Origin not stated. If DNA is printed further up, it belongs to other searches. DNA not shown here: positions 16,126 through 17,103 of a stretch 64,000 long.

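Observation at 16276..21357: Glycerol-phosphate-themed operon carrying an AraM-like sn-glycerol-1-phosphate dehydrogenase homologue next to a Ugp-like importer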

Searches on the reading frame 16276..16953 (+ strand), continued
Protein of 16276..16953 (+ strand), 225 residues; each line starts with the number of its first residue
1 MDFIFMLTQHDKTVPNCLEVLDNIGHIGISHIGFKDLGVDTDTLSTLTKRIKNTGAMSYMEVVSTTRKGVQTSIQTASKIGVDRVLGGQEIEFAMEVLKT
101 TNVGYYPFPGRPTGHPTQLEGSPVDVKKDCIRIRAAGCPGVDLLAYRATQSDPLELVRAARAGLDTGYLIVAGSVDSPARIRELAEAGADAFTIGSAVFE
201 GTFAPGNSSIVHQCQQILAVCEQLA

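Call 87: search_protein_families(library=pfam, proteins=[P0287, P0288, P0274, P0279, P0270, P0268, P0252, P0335, P0291, P0292], max_evalue=0.001)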
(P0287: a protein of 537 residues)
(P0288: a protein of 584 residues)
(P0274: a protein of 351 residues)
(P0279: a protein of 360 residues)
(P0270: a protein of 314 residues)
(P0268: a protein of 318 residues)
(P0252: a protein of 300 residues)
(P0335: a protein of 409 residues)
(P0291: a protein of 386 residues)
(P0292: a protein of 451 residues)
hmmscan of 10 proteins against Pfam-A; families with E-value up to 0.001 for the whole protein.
P0287 (537 aa): 1 family
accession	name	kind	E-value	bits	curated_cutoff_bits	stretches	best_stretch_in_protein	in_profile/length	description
PF00291.31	PALP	-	1.4e-72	245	35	1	243-526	3-295/295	Pyridoxal-phosphate dependent enzyme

P0288 (584 aa): 1 family
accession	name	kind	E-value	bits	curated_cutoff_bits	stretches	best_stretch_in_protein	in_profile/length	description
PF04166.17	PdxA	-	9.4e-107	357.1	27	1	42-334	4-286/286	Pyridoxal phosphate biosynthetic protein PdxA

P0274 (351 aa): 2 families
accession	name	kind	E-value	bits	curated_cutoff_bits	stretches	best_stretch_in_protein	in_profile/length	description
PF07883.17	Cupin_2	-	1.1e-09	38.3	27.2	1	268-328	9-69/70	Cupin domain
PF03060.21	NMO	-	0.00018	21.5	28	1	153-200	179-226/331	Nitronate monooxygenase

P0279 (360 aa): 1 family
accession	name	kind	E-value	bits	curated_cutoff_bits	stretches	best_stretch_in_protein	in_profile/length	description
PF02142.27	MGS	-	6.1e-13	49.2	24.1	1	259-339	12-93/94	MGS-like domain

P0270 (314 aa): 0 families

P0268 (318 aa): 1 family
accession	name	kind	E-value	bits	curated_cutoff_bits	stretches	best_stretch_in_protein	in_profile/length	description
PF04166.17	PdxA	-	1.2e-07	31.9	27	1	23-67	237-282/286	Pyridoxal phosphate biosynthetic protein PdxA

P0252 (300 aa): 0 families

P0335 (409 aa): 0 families

P0291 (386 aa): 0 families

P0292 (451 aa): 4 families
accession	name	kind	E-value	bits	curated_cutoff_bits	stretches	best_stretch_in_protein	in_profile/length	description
PF13685.12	Fe-ADH_2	-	6.2e-27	94.9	28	1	243-333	56-149/149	Iron-containing alcohol dehydrogenase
PF00465.25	Fe-ADH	-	0.00017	21.7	31.3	1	243-313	62-151/168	Iron-containing alcohol dehydrogenase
PF01761.26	DHQ_synthase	-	0.00021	21.4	24.2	1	251-337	22-113/115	3-dehydroquinate synthase N-terminal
PF00977.27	His_biosynth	-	0.00036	20.5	23.6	0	39-121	25-106/228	Histidine biosynthesis protein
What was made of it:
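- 16276..16953 (+): 225-aa TIM-barrel protein of an unnamed family ('TIM-225'). It has a standard beta7/beta8 phosphate-binding site, and D11, T13, K35 and E61 are invariant. Proposed to act on the keto-phosphate (DHAP-type) product of the dehydrogenase. Fusions to PdxA, cupin, MGS-like and PALP domains exist (call 87).
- All three dehydrogenase partners of the TIM barrel have DHAP as their known product, and one TIM is fused to an MGS-like domain (call 87). It does not explain the PdxA-TIM fusions (call 87).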
